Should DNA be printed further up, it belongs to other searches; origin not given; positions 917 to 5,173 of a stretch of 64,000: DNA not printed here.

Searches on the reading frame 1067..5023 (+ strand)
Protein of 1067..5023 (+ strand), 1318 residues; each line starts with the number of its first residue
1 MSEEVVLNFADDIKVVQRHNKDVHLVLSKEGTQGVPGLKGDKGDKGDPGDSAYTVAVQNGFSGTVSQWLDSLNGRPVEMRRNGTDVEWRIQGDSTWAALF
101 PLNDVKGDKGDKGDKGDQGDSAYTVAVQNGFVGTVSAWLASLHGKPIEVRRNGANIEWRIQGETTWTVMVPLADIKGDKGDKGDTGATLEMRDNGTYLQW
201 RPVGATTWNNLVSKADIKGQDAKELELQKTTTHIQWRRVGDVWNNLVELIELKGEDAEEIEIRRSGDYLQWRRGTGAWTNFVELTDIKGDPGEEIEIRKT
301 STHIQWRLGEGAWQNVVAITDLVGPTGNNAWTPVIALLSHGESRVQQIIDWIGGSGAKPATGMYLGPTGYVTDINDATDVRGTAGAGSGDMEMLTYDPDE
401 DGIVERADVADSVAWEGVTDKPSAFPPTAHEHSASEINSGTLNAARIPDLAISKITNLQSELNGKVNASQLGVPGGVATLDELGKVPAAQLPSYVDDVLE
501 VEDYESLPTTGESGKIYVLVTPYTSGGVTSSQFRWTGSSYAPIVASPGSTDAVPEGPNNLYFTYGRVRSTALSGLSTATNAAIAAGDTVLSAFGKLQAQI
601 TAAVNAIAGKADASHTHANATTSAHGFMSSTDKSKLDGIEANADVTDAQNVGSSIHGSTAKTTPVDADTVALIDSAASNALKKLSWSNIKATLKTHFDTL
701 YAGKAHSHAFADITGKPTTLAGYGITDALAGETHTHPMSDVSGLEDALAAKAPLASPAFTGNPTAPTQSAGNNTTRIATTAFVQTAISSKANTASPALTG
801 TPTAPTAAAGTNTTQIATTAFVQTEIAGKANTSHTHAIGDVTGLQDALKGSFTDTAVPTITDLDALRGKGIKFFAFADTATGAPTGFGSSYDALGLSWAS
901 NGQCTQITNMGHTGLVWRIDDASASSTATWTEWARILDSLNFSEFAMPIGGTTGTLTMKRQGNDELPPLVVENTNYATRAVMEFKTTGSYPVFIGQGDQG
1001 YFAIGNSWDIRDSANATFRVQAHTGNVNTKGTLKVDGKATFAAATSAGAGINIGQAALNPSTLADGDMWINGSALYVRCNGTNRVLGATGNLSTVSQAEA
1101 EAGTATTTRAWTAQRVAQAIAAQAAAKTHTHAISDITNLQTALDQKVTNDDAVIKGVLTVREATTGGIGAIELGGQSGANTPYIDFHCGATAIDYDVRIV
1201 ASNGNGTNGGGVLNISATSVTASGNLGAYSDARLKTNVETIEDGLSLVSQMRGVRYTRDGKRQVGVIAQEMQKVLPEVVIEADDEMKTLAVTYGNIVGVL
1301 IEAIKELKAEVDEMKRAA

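Call 14: search_protein_families(library=pfam, proteins=[window:1067-5023:+], max_evalue=0.01)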
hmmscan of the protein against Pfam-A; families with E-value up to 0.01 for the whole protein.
window:1067-5023:+ (1318 aa): 3 families
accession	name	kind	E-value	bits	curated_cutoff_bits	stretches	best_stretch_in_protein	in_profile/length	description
PF13884.11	Peptidase_S74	-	2.3e-14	53.9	22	1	1230-1279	1-57/58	Chaperone of endosialidase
PF12789.12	PTR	-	2.4e-13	50.4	27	2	1125-1146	3-24/60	Phage tail repeat like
PF01391.23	Collagen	-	0.0024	18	27.2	0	31-49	4-22/60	Collagen triple helix repeat (20 copies)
